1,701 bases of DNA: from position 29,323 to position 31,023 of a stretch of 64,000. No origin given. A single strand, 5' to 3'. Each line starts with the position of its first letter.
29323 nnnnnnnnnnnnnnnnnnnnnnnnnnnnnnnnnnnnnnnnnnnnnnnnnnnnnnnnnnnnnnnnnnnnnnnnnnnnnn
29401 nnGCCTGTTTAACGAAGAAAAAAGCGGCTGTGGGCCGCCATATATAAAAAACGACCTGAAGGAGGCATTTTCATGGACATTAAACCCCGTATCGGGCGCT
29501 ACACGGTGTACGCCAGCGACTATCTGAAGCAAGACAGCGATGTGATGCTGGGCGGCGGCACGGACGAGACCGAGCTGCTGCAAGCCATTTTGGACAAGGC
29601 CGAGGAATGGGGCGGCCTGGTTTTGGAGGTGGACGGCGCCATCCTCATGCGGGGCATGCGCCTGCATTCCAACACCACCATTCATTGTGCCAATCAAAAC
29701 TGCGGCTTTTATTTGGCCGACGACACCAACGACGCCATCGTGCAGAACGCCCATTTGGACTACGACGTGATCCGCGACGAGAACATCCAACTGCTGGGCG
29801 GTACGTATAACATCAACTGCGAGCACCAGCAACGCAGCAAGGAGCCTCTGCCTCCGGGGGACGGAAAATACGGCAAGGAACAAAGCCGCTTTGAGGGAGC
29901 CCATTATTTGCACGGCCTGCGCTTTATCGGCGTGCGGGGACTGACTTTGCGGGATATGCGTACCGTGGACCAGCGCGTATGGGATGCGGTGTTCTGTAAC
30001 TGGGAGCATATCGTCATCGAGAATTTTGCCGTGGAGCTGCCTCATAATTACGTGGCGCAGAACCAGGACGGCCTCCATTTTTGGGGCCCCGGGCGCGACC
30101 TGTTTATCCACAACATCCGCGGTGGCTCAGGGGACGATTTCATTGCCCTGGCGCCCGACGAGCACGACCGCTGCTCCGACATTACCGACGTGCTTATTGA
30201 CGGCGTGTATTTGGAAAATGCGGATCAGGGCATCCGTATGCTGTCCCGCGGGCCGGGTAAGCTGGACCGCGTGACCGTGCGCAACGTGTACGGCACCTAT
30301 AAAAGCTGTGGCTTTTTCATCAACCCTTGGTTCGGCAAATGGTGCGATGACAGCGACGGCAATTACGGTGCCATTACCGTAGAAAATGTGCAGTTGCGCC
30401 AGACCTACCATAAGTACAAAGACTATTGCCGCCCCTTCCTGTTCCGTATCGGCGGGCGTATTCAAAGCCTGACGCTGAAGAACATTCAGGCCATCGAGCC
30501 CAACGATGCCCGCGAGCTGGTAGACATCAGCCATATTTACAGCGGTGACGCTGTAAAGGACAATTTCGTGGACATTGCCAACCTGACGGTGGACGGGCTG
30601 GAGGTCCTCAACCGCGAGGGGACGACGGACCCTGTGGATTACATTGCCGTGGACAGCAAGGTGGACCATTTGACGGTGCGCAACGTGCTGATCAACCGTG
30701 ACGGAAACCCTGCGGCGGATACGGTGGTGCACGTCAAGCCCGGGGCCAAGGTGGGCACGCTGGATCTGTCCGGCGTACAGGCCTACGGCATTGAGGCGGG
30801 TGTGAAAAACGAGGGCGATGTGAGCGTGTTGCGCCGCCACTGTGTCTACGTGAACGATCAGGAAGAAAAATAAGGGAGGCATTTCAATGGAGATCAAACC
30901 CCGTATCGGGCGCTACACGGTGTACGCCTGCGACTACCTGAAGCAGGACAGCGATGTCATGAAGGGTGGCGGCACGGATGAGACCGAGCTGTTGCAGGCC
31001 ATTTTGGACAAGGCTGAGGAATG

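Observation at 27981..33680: hisH-hisF, detached from any his operon, appear co-transcribed with three tandem signal-less beta-helix (GH28-like) genes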

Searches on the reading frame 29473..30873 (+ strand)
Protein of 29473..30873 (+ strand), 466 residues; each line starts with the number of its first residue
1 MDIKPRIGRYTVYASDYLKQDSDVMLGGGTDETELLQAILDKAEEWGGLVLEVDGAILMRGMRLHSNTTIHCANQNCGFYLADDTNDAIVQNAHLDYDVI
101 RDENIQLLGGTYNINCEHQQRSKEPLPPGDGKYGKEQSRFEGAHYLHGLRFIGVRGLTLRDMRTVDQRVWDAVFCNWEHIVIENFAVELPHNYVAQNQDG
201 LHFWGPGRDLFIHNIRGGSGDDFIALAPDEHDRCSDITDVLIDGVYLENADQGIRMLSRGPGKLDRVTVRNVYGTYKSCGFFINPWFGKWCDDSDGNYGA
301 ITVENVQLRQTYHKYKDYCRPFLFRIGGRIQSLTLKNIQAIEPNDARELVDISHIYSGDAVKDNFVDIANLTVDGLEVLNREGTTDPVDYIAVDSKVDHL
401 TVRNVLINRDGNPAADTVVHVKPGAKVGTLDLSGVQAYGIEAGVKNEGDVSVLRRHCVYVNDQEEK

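Call 3: search_protein_families(library=pfam, proteins=[window:29473-30873:+], max_evalue=0.01)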
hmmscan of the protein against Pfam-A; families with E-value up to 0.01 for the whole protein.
window:29473-30873:+ (466 aa): 0 families

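Call 4: search_protein_families(library=ncbifam, proteins=[window:29473-30873:+], max_evalue=0.01)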
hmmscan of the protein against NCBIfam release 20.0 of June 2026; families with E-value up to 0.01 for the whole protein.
window:29473-30873:+ (466 aa): 1 family
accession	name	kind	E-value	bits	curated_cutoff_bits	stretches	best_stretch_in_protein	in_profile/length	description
NF051861.1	PolglcturonPglBAgro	equivalog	0.0034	16.2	600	0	29-76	8-56/437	polygalacturonase PglB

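Call 7: find_homologous_proteins(query=window:29473-30870:+)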
Query window:29473-30870:+ (466 aa): 742 proteins with E <= 0.001 among 8000 candidates; the best 120 are listed.
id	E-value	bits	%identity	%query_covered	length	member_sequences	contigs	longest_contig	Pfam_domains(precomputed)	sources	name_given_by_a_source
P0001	0.0e+0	1029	94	100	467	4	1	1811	-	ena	-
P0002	1.1e-209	715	69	100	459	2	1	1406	-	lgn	-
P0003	2.1e-205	701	67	100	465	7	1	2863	-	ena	-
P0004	3.9e-204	697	67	100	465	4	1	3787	-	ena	-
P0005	4.8e-197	674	65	100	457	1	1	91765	-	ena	-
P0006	9.2e-195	666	69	94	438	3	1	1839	-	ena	-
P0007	2.7e-172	592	59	95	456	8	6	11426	-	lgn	-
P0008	3.0e-160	553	56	97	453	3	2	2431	-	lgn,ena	-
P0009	7.4e-154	531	55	96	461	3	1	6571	-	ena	-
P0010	2.8e-153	530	56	94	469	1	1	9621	-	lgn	-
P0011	3.2e-153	529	56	93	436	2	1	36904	-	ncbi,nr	ncbi:MAG: hypothetical protein IKD06_05150, partial [Clostridia bacterium]|nr:hypothetical protein [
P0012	3.5e-145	503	52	96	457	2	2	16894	-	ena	-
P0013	6.9e-140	485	53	92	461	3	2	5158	-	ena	-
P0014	8.2e-139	482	50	97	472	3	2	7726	-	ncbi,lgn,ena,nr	ncbi:MAG: hypothetical protein J5563_03215 [Clostridia bacterium]|nr:hypothetical protein [Clostridi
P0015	3.9e-138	480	49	96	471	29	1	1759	-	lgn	-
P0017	5.6e-133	463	51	95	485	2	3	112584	PF00295.24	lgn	-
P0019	2.2e-131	457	49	97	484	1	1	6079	PF00295.24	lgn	-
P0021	1.3e-128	448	49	96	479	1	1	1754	PF00295.24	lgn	-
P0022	2.0e-128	448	49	98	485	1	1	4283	PF00295.24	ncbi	-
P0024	2.5e-126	441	49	95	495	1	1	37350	PF00295.24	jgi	-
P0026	5.0e-126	440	50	95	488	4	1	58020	PF00295.24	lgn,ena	-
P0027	7.6e-126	439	48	95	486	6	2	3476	PF00295.24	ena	-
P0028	8.8e-126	439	48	97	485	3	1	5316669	PF00295.24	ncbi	-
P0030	1.2e-125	438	50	93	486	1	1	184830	PF00295.24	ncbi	ncbi:MAG: glycosyl hydrolase family 28 protein [Armatimonadota bacterium]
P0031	2.3e-125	437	49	96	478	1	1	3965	PF00295.24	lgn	-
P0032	3.4e-125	437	49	94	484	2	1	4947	PF00295.24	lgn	-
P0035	8.6e-125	436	48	95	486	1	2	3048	PF00295.24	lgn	-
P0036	1.9e-124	434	49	93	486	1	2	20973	PF00295.24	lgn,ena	-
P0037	2.3e-124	434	48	99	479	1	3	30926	PF00295.24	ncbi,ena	-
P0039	1.5e-123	431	47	96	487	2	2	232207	PF00295.24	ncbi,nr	ncbi:hypothetical protein LLG46_04925 [bacterium]|nr:hypothetical protein [bacterium]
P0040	2.0e-123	431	49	93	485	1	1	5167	PF00295.24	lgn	-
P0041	2.1e-123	431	47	98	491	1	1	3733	PF00295.24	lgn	-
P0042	4.4e-123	430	48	96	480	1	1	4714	PF00295.24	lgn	-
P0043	3.0e-122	427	48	94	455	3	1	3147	PF00295.24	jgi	jgi:hypothetical protein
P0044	3.2e-122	427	48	95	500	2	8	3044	PF00295.24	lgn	-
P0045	4.0e-122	427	48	93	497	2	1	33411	PF00295.24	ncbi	ncbi:MAG: glycosyl hydrolase family 28 protein [Armatimonadota bacterium]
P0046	4.5e-122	427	49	93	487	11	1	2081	PF00295.24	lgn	-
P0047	1.0e-121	425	47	95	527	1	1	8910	PF00295.24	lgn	-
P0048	2.1e-121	424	49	95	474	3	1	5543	PF00295.24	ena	-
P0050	9.7e-121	422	48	92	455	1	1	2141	PF00295.24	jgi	-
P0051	1.2e-119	419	46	97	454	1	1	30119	PF00295.24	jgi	-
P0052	2.5e-119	418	46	96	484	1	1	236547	PF00295.24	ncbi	ncbi:MAG: glycosyl hydrolase family 28 protein [Armatimonadota bacterium]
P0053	4.6e-119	417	47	98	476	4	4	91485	PF00295.24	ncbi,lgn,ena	-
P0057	3.3e-116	407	47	95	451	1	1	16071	PF00295.24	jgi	-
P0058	5.5e-116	407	45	95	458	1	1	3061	PF00295.24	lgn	-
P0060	2.8e-115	404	47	95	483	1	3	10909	PF00295.24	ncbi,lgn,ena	-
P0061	2.8e-115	404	47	95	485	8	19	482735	-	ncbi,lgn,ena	-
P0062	8.2e-115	403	45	96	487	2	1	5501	PF00295.24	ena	-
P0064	2.4e-114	401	45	92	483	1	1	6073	PF00295.24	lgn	-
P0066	2.6e-114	401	46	93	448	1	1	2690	PF00295.24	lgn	-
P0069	1.0e-113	399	48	89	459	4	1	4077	PF00295.24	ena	-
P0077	1.3e-111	392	46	92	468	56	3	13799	PF00295.24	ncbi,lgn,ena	-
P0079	1.9e-111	392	44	98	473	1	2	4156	PF00295.24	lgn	-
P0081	2.8e-111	391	44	95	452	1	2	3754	PF00295.24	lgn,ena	-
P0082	3.9e-111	391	44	98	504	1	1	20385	PF00295.24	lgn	-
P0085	8.3e-111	389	44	98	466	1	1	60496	PF00295.24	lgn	-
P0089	2.1e-110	388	47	95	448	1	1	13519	PF13229.13,PF00295.24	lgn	-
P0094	5.4e-110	387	46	94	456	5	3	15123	PF00295.24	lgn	-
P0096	6.3e-110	387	48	91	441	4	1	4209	PF00295.24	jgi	-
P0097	7.2e-110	386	46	94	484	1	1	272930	PF00295.24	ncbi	-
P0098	1.2e-109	386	45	96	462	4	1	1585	PF00295.24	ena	-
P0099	1.7e-109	385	46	90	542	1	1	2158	PF00295.24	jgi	jgi:hypothetical protein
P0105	5.3e-109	384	45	97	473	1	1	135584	PF00295.24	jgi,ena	-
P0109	9.5e-109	383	43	98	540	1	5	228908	PF00295.24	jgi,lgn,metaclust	metaclust:\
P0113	2.1e-108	382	44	93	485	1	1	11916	PF00295.24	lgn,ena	-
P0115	2.5e-108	381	47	86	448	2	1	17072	PF00295.24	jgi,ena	-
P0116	3.5e-108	381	42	97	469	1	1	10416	PF00295.24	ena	-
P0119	4.9e-108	380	45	95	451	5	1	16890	PF00295.24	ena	-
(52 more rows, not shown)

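Call 19: find_encoding_contigs(protein=P0005, flank=10000, max_places=3)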
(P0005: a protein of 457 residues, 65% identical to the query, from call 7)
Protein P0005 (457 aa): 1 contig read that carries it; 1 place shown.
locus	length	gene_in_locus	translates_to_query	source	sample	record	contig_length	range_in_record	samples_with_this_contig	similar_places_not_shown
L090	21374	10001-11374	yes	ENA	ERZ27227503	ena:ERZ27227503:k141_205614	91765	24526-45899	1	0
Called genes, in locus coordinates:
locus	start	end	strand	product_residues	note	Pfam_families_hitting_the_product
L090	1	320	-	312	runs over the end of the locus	PF00575:S1 (weak)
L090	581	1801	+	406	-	PF00764:Arginosuc_synth, PF20979:Arginosuc_syn_C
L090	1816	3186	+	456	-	PF00206:Lyase_1, PF14698:ASL_C2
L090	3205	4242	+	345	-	PF01118:Semialdhyde_dh, PF22698:Semialdhyde_dhC_1, PF02774:Semialdhyde_dhC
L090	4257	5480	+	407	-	PF01960:ArgJ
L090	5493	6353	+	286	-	PF00696:AA_kinase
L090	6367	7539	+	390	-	PF00202:Aminotran_3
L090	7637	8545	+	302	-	PF02729:OTCace_N, PF00185:OTCace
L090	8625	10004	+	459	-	-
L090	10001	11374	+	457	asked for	-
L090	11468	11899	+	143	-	PF04397:LytTR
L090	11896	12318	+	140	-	PF11457:DUF3021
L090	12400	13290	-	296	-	PF02311:AraC_binding, PF00165:HTH_AraC (weak), PF12833:HTH_18, PF00165:HTH_AraC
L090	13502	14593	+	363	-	PF01408:GFO_IDH_MocA, PF22725:GFO_IDH_MocA_C3, PF02894:GFO_IDH_MocA_C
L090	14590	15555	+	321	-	PF01261:AP_endonuc_2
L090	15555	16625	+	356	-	PF01408:GFO_IDH_MocA, PF22725:GFO_IDH_MocA_C3, PF02894:GFO_IDH_MocA_C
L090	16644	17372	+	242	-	PF06283:ThuA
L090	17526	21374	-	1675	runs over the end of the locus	PF00404:Dockerin_1, PF13306:LRR_5, PF09479:Flg_new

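Call 20: find_encoding_contigs(protein=P0011, flank=10000, max_places=3)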
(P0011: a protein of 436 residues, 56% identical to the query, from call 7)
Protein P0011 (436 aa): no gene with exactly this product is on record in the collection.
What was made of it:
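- Tried and rejected: Look-up of P0011 (a 56%-identical BH homologue from an NCBI MAG): not on record (call 20).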

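Call 21: find_encoding_contigs(protein=P0017, flank=10000, max_places=3)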
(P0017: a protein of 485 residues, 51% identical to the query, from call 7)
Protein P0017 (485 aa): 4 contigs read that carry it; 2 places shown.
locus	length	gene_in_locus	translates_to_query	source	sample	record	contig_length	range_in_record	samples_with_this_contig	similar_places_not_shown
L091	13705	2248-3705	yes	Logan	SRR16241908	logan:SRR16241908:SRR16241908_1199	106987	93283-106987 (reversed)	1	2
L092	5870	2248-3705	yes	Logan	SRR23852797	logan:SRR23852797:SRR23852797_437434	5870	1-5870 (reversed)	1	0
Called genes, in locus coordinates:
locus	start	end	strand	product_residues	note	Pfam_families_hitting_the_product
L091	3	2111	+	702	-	?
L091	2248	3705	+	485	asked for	PF00295:Glyco_hydro_28 (weak)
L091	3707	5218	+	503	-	-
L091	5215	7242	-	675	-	PF13385:Laminin_G_3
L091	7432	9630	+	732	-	PF07833:Cu_amine_oxidN1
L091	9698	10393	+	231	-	PF01863:YgjP-like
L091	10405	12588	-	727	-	-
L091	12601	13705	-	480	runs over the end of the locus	-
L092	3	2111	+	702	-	?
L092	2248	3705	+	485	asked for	PF00295:Glyco_hydro_28 (weak)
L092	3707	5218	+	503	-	-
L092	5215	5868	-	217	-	?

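Call 26: search_solved_structures(query=A1, max_evalue=1, show_alignments=2)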
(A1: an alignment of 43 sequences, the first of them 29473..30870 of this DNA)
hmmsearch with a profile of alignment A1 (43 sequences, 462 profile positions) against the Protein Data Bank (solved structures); distinct sequences matched with E-value up to 1: 17.
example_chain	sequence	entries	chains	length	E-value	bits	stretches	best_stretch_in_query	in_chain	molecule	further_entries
7b8b_A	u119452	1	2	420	1e-05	27.8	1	133-229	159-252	Polygalacturonase ADPG2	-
8ikx_A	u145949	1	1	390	0.00036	22.7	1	142-236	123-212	Pectin lyase-like superfamily protein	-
7b7a_A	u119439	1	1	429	0.00049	22.2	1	142-302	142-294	Pectin lyase-like superfamily protein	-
6spd_S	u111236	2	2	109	0.047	15.7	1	221-269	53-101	50S ribosomal protein L22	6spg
6spb_S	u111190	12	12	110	0.047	15.7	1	221-269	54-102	50S ribosomal protein L22 | Large ribosomal subunit protein uL22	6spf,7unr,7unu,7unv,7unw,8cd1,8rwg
6v39_R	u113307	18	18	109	0.14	14.1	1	221-269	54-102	50S ribosomal protein L22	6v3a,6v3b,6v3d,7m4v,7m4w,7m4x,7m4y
6yhs_O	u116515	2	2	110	0.14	14.1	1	221-269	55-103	50S ribosomal protein L22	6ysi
1k8f_A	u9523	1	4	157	0.15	14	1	282-375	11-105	ADENYLYL CYCLASE-ASSOCIATED PROTEIN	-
9h91_S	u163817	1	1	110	0.2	13.7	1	221-266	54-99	50S ribosomal protein L22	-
9hig_r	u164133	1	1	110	0.22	13.5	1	221-266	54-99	Large ribosomal subunit protein uL22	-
4v4v_BQ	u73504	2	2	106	0.26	13.2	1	221-266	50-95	50S ribosomal protein L22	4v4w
6q97_S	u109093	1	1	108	0.27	13.2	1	221-266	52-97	50S ribosomal protein L22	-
5wdt_S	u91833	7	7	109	0.28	13.2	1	221-266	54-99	50S ribosomal protein L22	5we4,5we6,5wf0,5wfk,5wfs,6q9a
7ac7_S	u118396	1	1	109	0.28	13.2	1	221-266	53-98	50S ribosomal protein L22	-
10qm_a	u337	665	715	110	0.28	13.1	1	221-266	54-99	50S ribosomal protein L22 | Large ribosomal subunit protein uL22 | 50S ribosomal protein L20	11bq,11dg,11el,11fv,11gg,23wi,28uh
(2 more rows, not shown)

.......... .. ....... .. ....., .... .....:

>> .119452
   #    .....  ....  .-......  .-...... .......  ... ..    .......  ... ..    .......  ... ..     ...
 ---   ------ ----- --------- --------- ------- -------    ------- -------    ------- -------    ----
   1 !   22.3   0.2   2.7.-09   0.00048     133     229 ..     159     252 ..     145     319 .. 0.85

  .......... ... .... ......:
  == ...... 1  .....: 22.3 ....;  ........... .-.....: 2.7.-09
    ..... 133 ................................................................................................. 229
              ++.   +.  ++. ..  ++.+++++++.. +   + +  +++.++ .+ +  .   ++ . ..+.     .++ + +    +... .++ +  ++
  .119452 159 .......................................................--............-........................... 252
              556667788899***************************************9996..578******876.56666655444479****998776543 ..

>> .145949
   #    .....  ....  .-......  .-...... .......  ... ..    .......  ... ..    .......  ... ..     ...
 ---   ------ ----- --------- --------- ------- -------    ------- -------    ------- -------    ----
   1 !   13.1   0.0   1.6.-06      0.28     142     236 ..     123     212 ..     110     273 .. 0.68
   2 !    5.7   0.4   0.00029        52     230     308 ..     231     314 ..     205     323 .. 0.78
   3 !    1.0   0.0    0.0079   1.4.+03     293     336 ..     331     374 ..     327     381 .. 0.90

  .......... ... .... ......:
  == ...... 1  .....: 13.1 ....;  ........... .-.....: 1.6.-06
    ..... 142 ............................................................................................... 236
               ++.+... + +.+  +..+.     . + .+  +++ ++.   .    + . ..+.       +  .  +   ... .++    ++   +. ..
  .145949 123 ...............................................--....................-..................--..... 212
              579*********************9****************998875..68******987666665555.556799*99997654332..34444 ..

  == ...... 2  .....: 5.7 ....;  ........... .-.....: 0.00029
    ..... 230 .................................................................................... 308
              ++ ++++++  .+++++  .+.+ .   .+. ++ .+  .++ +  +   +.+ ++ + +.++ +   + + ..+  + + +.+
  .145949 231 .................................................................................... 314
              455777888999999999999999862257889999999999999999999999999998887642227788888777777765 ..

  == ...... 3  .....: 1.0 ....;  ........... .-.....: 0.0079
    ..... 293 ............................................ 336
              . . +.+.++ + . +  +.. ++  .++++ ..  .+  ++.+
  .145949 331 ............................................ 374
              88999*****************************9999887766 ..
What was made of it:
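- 29473..30873 (+): BH1, cytoplasmic GH28-like right-handed beta-helix protein (466 aa). The family profile aligns NQD(197-199) and GDD(220-222) with the NTD and GDD motifs of polygalacturonases (call 26).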

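Call 27: search_protein_families(library=pfam, alignment_id=A1, max_evalue=0.01)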
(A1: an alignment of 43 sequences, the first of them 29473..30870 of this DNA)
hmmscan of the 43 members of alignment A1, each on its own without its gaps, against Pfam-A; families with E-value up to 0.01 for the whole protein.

A. member 1, window:29473-30870:+ (466 aa): 0 families

B. families by the number of members that match (of 43 scanned): 3 families
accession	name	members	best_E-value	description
PF00295.23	Glyco_hydro_28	34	2.5e-10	Glycosyl hydrolases family 28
PF13229.12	Beta_helix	7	8.8e-06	Right handed beta helix region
PF12708.12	Pect-lyase_RHGA_epim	2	3.8e-05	Rhamnogalacturonase A/epimerase, pectate lyase-like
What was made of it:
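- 34 of 43 members give weak PF00295 hits (call 27).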

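Call 28: find_encoding_contigs(protein=P0007, flank=10000, max_places=4)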
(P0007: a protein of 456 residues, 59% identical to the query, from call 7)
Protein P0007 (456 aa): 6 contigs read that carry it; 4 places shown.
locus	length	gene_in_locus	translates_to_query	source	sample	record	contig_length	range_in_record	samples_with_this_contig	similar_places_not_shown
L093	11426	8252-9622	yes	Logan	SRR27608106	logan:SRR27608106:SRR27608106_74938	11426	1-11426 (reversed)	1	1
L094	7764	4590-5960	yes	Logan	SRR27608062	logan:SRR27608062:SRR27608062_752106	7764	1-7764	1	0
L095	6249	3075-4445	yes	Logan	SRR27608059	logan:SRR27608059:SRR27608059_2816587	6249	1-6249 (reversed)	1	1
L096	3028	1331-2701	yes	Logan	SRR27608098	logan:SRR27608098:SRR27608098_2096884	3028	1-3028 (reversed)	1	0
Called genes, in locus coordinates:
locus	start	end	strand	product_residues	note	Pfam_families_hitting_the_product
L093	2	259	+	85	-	?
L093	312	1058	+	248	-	-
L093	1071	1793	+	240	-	PF02585:PIG-L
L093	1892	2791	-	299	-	PF14804:Jag_N, PF13083:KH_KhpA-B, PF01424:R3H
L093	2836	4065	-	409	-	PF02096:60KD_IMP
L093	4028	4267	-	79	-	PF01809:YidD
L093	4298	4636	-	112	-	PF00825:Ribonuclease_P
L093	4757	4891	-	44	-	PF00468:Ribosomal_L34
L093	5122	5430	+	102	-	PF13463:HTH_27 (faint), PF03551:PadR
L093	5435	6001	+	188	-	PF22564:HAAS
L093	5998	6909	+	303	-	PF13349:DUF4097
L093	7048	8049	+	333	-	PF00657:Lipase_GDSL (faint), PF13472:Lipase_GDSL_2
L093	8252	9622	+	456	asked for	-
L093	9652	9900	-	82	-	-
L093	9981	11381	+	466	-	PF00756:Esterase, PF02230:Abhydrolase_2, PF20434:BD-FAE (faint), PF01738:DLH (weak), PF00326:Peptidase_S9 (faint), PF12146:Hydrolase_4 (faint)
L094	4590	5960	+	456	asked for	-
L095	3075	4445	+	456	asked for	-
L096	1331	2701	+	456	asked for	-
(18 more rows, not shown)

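Call 29: find_encoding_contigs(protein=P0028, flank=10000, max_places=2)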
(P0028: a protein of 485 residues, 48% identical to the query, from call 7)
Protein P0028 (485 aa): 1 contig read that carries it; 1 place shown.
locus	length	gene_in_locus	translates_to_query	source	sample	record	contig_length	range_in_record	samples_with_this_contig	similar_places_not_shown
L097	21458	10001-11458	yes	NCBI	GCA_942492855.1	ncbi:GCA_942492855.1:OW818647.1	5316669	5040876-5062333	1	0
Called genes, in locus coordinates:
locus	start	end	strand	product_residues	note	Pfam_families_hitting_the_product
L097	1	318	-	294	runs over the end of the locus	-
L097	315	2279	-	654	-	PF25175:Beta-prop_WDR5 (faint), PF23381:Beta-prop_IFT122_1st (faint), PF25174:Beta-prop_THOC3 (faint)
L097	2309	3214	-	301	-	-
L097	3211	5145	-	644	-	PF24807:WD40_CDC20-Fz (faint), PF25174:Beta-prop_THOC3 (faint), PF13360:PQQ_2 (faint), PF23381:Beta-prop_IFT122_1st (weak), PF25172:Beta-prop_WDR3_2nd (weak), PF25173:Beta-prop_WDR3_1st (faint), PF25175:Beta-prop_WDR5 (weak)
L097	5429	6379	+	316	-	PF01261:AP_endonuc_2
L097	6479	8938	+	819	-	PF12708:Pect-lyase_RHGA_epim, PF00754:F5_F8_type_C, PF22633:F5_F8_type_C_2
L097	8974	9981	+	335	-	PF01208:URO-D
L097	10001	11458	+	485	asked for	PF00295:Glyco_hydro_28 (weak)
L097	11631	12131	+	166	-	-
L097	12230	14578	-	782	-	PF16126:DUF4838, PF06452:CBM9_1, PF16011:CBM9_2 (weak)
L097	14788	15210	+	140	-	PF08780:NTase_sub_bind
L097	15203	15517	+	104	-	PF01909:NTP_transf_2 (weak), PF18765:Polbeta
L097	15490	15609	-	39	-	-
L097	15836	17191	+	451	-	PF00224:PK, PF02887:PK_C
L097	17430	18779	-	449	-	-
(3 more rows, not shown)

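Call 30: find_encoding_contigs(protein=P0061, flank=10000, max_places=3)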
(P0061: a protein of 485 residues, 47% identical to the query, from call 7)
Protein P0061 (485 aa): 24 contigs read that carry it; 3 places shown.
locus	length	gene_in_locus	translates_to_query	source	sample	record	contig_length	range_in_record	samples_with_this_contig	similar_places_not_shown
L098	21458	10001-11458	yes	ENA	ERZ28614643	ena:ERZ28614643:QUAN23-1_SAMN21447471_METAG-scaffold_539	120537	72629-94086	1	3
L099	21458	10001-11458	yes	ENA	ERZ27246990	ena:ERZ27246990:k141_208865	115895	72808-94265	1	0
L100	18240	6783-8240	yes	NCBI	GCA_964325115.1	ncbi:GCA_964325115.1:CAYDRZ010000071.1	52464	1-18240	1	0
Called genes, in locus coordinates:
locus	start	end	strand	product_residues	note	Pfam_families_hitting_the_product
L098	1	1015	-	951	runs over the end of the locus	PF01547:SBP_bac_1, PF13416:SBP_bac_8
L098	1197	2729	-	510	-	PF01547:SBP_bac_1 (weak)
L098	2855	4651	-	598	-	-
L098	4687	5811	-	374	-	PF00356:LacI (weak), PF13377:Peripla_BP_3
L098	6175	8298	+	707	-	PF19773:DUF6259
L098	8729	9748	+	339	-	PF00356:LacI, PF00532:Peripla_BP_1, PF13377:Peripla_BP_3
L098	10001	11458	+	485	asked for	-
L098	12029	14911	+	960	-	PF16990:CBM_35 (faint), PF01547:SBP_bac_1, PF13416:SBP_bac_8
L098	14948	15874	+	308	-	PF00528:BPD_transp_1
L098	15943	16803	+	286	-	PF00528:BPD_transp_1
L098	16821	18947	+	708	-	PF17170:DUF5128 (faint), PF08450:SGL (faint), PF01436:NHL (weak), PF04893:Yip1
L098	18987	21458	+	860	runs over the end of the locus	PF18952:DUF5696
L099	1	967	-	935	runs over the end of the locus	PF01547:SBP_bac_1, PF13416:SBP_bac_8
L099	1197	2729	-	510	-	PF01547:SBP_bac_1 (weak)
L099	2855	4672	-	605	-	-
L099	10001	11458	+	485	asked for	-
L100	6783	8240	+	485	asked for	-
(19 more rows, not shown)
